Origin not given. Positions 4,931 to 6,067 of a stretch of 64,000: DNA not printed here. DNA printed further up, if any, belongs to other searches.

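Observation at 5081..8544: Helicase-nuclease apparently split in two at a TGATG overlap beside an A6 homopolymer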

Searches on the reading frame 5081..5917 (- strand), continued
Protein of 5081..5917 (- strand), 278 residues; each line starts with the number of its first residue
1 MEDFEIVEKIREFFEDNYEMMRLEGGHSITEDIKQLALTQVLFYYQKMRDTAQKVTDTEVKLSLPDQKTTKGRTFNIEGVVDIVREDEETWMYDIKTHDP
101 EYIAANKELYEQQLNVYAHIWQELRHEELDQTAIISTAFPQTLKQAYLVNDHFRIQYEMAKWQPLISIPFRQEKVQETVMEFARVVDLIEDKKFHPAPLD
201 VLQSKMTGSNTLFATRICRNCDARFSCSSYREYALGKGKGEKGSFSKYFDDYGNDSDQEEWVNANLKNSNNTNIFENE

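Call 22: search_protein_families(library=pfam, proteins=[L003:10858-12768:+, L003:12781-15747:+, L023:4370-6259:+, L023:6270-9296:+, L045:3877-5907:+, L045:5920-7314:+, L025:5606-6472:+, L025:6469-7203:+, L003:15852-17801:+], max_evalue=0.001)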
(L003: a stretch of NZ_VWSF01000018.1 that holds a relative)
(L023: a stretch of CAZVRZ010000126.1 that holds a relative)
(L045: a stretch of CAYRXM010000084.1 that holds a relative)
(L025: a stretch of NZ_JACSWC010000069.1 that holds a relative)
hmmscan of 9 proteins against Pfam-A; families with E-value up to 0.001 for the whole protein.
L003:10858-12768:+ (636 aa): 1 family
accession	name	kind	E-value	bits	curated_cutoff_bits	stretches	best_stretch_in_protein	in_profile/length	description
PF01555.25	N6_N4_Mtase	-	1.8e-33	116.8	26.7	1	124-469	1-214/221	DNA methylase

L003:12781-15747:+ (988 aa): 3 families
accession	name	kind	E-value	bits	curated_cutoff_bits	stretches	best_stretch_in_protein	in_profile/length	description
PF19778.5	RE_endonuc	-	1.7e-28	99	23.4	1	875-981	3-106/108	Endonuclease domain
PF04851.21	ResIII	-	9.5e-16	58.6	22.5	1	97-254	28-163/164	Type III restriction enzyme, res subunit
PF00270.35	DEAD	-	7.8e-07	29.4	26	1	97-255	19-162/167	DEAD/DEAH box helicase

L023:4370-6259:+ (629 aa): 1 family
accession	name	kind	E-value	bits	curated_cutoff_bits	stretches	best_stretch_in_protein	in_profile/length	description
PF01555.25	N6_N4_Mtase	-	5.7e-34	118.4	26.7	1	120-456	1-215/221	DNA methylase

L023:6270-9296:+ (1008 aa): 3 families
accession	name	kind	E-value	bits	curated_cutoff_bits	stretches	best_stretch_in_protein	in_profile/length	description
PF19778.5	RE_endonuc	-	5.4e-27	94.2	23.4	1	880-985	3-105/108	Endonuclease domain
PF04851.21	ResIII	-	7e-15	55.8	22.5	1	101-260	26-163/164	Type III restriction enzyme, res subunit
PF00270.35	DEAD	-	5e-07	30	26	1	101-261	17-162/167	DEAD/DEAH box helicase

L045:3877-5907:+ (676 aa): 1 family
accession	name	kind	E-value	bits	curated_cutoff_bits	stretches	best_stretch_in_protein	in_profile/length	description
PF01935.23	DUF87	-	5.8e-07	30.3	23.2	1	229-298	12-69/220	Helicase HerA, central domain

L045:5920-7314:+ (464 aa): 1 family
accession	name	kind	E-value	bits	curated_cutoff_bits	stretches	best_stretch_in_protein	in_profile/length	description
PF09376.16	NurA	-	7.5e-13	49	21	1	62-445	3-254/254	NurA domain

L025:5606-6472:+ (288 aa): 9 families
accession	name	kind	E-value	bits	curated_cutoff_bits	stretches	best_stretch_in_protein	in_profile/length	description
PF13614.12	AAA_31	-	9.2e-52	176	27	1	1-180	1-169/177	AAA domain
PF01656.29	CbiA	-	2.8e-23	82.7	25.4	1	4-244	1-122/125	CobQ/CobB/MinD/ParA nucleotide binding domain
PF09140.17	MipZ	-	3e-10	40.3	20.7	1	4-44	3-43/262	ATPase MipZ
PF10609.15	ParA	-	7.9e-10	39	27.1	1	2-41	4-43/246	NUBPL iron-transfer P-loop NTPase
PF02374.21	ArsA_ATPase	-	1.4e-07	31.5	24.3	1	9-138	8-134/305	Anion-transporting ATPase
PF00142.24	Fer4_NifH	-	2.4e-07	30.9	25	1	3-46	2-44/271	4Fe-4S iron sulfur cluster binding proteins, NifH/frxC family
PF06564.18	CBP_BcsQ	-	7.6e-07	29.3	21.3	1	1-66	1-59/234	Cellulose biosynthesis protein BcsQ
PF07015.17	VirC1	-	2.3e-05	24.3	24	0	1-40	1-40/231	VirC1 protein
PF03029.23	ATP_bind_1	-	0.00027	21.3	27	0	12-43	6-37/240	Conserved hypothetical ATP binding protein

L025:6469-7203:+ (244 aa): 0 families

L003:15852-17801:+ (649 aa): 5 families
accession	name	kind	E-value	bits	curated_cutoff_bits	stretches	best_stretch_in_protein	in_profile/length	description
PF00580.27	UvrD-helicase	-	5e-10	40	23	1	369-414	210-254/271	UvrD/REP helicase N-terminal domain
PF08378.17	NERD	-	3.7e-08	34.3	22.1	1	20-108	4-95/111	Nuclease-related domain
PF01443.25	Viral_helicase1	-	1.3e-06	28.8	21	0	545-629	139-227/228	Viral superfamily 1 RNA helicase core domain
PF13245.12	AAA_19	-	1.1e-05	26.1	25.1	1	257-413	16-131/134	AAA domain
PF13538.12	UvrD_C_2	-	0.0006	20.1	27.4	0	585-628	5-51/52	UvrD-like helicase C-terminal domain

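Call 23: search_protein_families(library=padloc, proteins=[L003:12781-15747:+, L023:6270-9296:+, L045:3877-5907:+, L045:5920-7314:+, L025:5606-6472:+, L025:6469-7203:+], max_evalue=0.00001)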
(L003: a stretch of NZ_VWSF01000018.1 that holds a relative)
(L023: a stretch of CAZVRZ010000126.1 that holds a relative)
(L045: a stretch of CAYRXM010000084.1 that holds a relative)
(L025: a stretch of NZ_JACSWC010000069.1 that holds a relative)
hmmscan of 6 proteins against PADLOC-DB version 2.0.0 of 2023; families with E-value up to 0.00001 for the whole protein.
L003:12781-15747:+ (988 aa): 6 families
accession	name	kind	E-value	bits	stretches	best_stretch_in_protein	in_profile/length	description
PDLC03647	REase_III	-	7.3e-181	601.7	3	5-594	2-586/989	Type III restriction enzyme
PDLC03649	REase_III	-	1.1e-74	250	2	5-573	4-553/973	Type III restriction enzyme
PDLC03648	REase_III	-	3.4e-14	49.9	1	510-588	306-381/871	Type III restriction enzyme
PDLC03650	REase_III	-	1.4e-07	28.3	0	517-590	380-451/898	Type III restriction enzyme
PDLC02707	PbeA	-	1e-06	25.6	1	97-270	273-429/672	PbeA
PDLC03653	REase_III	-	4.6e-06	23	0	507-559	418-470/883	Type III restriction enzyme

L023:6270-9296:+ (1008 aa): 6 families
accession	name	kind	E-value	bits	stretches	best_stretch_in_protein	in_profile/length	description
PDLC03647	REase_III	-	1.4e-189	630.5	2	6-600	2-588/989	Type III restriction enzyme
PDLC03649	REase_III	-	6.9e-70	234.1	2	6-600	4-575/973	Type III restriction enzyme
PDLC03648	REase_III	-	2.4e-09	33.9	1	505-594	301-383/871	Type III restriction enzyme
PDLC03650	REase_III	-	9.3e-08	28.9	0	501-566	361-425/898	Type III restriction enzyme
PDLC02706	PbeA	-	1.5e-07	28.4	1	93-259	278-431/722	PbeA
PDLC02707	PbeA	-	5.3e-06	23.3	1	103-260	273-414/672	PbeA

L045:3877-5907:+ (676 aa): 11 families
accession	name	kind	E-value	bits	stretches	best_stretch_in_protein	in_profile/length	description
PDLC04102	HerA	-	4.3e-18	63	2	506-625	464-586/654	-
PDLC02185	HerA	-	5.2e-17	59.8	2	551-622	448-525/585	-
PDLC04100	HerA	-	4.6e-15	53.3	2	554-622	445-519/580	-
PDLC04105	HerA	-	1.7e-13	48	1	505-616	377-493/576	-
PDLC04106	HerA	-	3e-12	43.9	0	226-288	161-223/667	-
PDLC04140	mad8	-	5.7e-12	43.8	1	240-606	27-248/314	mads_8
PDLC04098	HerA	-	9.7e-12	42.2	1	506-616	483-604/686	-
PDLC04103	HerA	-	3.9e-11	40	0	494-614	386-512/579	-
PDLC01055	HerA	-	2.4e-08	31.2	0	497-610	371-482/532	Type III coevolved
PDLC02188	HerA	-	4.4e-07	27.1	0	550-615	430-499/578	-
PDLC04097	HerA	-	5.4e-07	26.6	0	506-621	431-555/618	-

L045:5920-7314:+ (464 aa): 0 families

L025:5606-6472:+ (288 aa): 1 family
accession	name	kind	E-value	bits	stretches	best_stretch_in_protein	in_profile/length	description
PDLC04559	PDC-M28B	-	3.4e-07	27.7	1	3-42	130-169/438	-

L025:6469-7203:+ (244 aa): 0 families

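Call 43: search_protein_families(library=pfam, proteins=[P0246, P0297, P0311, P0370, P0288], max_evalue=0.01)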
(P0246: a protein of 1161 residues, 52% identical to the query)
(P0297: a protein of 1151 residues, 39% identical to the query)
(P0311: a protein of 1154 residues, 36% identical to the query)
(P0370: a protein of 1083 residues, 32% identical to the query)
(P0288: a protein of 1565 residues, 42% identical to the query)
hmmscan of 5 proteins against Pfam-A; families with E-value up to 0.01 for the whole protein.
P0246 (1161 aa): 6 families
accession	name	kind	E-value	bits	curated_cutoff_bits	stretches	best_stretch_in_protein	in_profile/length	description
PF00580.27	UvrD-helicase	-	6.8e-53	180.5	23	1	30-337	2-269/271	UvrD/REP helicase N-terminal domain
PF12705.13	PDDEXK_1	-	5e-16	59.8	22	1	840-1115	9-246/247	PD-(D/E)XK nuclease superfamily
PF13245.12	AAA_19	-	1.2e-15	58.3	25.1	1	34-324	2-134/134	AAA domain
PF13361.12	UvrD_C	-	5.3e-15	56.1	25.6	1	697-786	273-345/350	UvrD-like helicase C-terminal domain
PF13538.12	UvrD_C_2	-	4.5e-08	33.3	27.4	1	717-741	5-29/52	UvrD-like helicase C-terminal domain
PF08696.17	Dna2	-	0.0016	18.6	22.4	0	843-972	66-183/204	DNA replication factor Dna2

P0297 (1151 aa): 7 families
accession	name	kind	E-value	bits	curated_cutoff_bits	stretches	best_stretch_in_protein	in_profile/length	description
PF00580.27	UvrD-helicase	-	6e-51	174.1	23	1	16-315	2-270/271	UvrD/REP helicase N-terminal domain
PF13361.12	UvrD_C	-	7.6e-19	68.8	25.6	1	327-760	1-348/350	UvrD-like helicase C-terminal domain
PF13245.12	AAA_19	-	1.1e-16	61.7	25.1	1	19-301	1-134/134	AAA domain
PF12705.13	PDDEXK_1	-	5.3e-13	49.9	22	1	815-1109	6-246/247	PD-(D/E)XK nuclease superfamily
PF13538.12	UvrD_C_2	-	3e-07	30.7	27.4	1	690-709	5-26/52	UvrD-like helicase C-terminal domain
PF13086.12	AAA_11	-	0.00079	19.7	27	1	15-295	2-249/257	AAA domain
PF01443.25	Viral_helicase1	-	0.00089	19.6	21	0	247-325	49-125/228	Viral superfamily 1 RNA helicase core domain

P0311 (1154 aa): 7 families
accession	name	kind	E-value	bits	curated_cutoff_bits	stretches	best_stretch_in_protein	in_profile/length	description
PF00580.27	UvrD-helicase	-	1.7e-56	192.4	23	1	26-330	2-270/271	UvrD/REP helicase N-terminal domain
PF13361.12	UvrD_C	-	1.3e-20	74.6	25.6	2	681-764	282-348/350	UvrD-like helicase C-terminal domain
PF13245.12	AAA_19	-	1.3e-17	64.7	25.1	1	30-316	2-134/134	AAA domain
PF12705.13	PDDEXK_1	-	5.8e-14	53.1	22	1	814-1096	9-247/247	PD-(D/E)XK nuclease superfamily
PF13538.12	UvrD_C_2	-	7.7e-08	32.5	27.4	1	692-712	5-27/52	UvrD-like helicase C-terminal domain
PF01443.25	Viral_helicase1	-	4.2e-06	27.2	21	0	260-386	47-167/228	Viral superfamily 1 RNA helicase core domain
PF13604.12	AAA_30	-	0.0011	19.2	27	0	26-89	3-66/191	AAA domain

P0370 (1083 aa): 6 families
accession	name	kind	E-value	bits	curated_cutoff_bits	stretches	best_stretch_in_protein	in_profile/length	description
PF00580.27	UvrD-helicase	-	4.3e-51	174.6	23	1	24-301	5-266/271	UvrD/REP helicase N-terminal domain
PF13361.12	UvrD_C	-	1e-25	91.4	25.6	1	316-739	1-346/350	UvrD-like helicase C-terminal domain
PF13245.12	AAA_19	-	2.4e-19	70.3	25.1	1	24-291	1-134/134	AAA domain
PF12705.13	PDDEXK_1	-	6e-16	59.6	22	1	792-1060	8-247/247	PD-(D/E)XK nuclease superfamily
PF13538.12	UvrD_C_2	-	7.1e-08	32.6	27.4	1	670-686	4-20/52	UvrD-like helicase C-terminal domain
PF01443.25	Viral_helicase1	-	7.2e-05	23.1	21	0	235-304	45-115/228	Viral superfamily 1 RNA helicase core domain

P0288 (1565 aa): 6 families
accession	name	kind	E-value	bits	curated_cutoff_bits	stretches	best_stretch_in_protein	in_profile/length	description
PF00580.27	UvrD-helicase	-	2.7e-54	185.1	23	1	15-290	2-269/271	UvrD/REP helicase N-terminal domain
PF13361.12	UvrD_C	-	1.4e-19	71.2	25.6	2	577-674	272-349/350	UvrD-like helicase C-terminal domain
PF13245.12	AAA_19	-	9.4e-18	65.1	25.1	1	18-277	1-134/134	AAA domain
PF12705.13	PDDEXK_1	-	3.1e-14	53.9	22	1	726-902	7-178/247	PD-(D/E)XK nuclease superfamily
PF13538.12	UvrD_C_2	-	1.9e-06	28.1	27.4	1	598-613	5-20/52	UvrD-like helicase C-terminal domain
PF13604.12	AAA_30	-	0.00018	21.7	27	0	204-272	65-128/191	AAA domain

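Call 57: search_protein_families(library=ncbifam, proteins=[window:5081-5917:-], max_evalue=0.001)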
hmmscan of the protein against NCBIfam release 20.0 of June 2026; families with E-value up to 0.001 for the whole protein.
window:5081-5917:- (278 aa): 0 families

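Call 66: search_dna_similar(query=window:5081-5917:-, collection=plasmids, mode=protein, max_rows=15)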
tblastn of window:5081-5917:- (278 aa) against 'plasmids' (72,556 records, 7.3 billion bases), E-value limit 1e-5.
Records with a match: 2; places in all: 2; records where one place covers at least 80% of the query: 2.
Best place of each record, by identity: <60% 2.
By first word of the organism name: Bacillus 2.
By predicted mobility (MOB-suite, as given by PLSDB): non-mobilizable 2.
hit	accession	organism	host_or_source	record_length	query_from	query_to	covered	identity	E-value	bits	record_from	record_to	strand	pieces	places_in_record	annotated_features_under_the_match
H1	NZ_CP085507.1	Bacillus cereus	soil sample,soil from tomato plant roots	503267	1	266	96%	44.8%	3e-69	239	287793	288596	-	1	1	PD-(D/E)XK nuclease family protein | ATP-dependent helicase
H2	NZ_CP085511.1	Bacillus cereus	soil sample,soil from tomato plant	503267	1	266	96%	44.8%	3e-69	239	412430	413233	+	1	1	PD-(D/E)XK nuclease family protein | ATP-dependent helicase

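Call 67: search_dna_similar(query=window:5081-5917:-, collection=phages, mode=protein, max_rows=10)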
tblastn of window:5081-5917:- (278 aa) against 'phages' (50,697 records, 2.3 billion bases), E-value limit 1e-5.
No match.

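Call 68: get_annotated_region(hit=H2, flank=9000)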
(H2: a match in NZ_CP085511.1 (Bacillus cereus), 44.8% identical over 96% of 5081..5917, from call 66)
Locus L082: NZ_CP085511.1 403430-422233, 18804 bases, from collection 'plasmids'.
description: Bacillus cereus strain HD1.4B plasmid unnamed1, complete sequence
organism: Bacillus cereus (NCBI taxid 1396)
taxonomy: Bacteria; Bacillota; Bacilli; Bacillales; Bacillaceae; Bacillus; Bacillus cereus
host: -; source: soil sample,soil from tomato plant; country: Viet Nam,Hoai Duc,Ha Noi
typing (MOB-suite, as given by PLSDB): non-mobilizable; replicon rep_cluster_164,rep_cluster_1751
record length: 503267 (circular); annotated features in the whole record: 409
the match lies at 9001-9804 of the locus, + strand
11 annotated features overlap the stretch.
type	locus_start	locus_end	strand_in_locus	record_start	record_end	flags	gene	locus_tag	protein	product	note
CDS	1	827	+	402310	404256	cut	-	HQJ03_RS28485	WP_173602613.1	hypothetical protein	-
CDS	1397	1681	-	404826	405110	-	-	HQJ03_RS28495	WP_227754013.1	hypothetical protein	-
CDS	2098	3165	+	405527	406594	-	lmuA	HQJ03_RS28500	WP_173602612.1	Lamassu anti-phage system protein LmuA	-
CDS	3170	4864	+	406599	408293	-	lmuB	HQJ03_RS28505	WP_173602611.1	Lamassu anti-phage system protein LmuB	-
CDS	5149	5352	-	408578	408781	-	-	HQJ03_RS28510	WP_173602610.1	hypothetical protein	-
CDS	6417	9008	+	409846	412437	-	-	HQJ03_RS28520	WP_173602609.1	ATP-dependent helicase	-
CDS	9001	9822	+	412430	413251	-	-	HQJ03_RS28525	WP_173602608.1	PD-(D/E)XK nuclease family protein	-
CDS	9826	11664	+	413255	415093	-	-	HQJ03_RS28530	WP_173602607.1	site-specific DNA-methyltransferase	GO:0006306 - obsolete DNA methylation [Evidence IEA]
CDS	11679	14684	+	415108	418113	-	-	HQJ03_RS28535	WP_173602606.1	DEAD/DEAH box helicase family protein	-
CDS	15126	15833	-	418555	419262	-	-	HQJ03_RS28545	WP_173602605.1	IS6 family transposase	-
CDS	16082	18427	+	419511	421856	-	-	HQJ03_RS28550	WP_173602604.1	nuclease-related domain-containing protein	-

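Call 83: list_cluster_members(proteins=[P0001, P0121])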
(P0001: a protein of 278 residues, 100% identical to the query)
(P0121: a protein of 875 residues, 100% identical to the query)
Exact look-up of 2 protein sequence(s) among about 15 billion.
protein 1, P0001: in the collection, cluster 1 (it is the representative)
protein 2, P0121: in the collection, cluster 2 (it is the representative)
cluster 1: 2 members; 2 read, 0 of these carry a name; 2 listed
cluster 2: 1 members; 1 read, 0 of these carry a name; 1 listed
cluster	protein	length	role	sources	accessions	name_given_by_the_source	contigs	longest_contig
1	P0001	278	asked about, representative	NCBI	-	-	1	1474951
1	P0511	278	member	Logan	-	-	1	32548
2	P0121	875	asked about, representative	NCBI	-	-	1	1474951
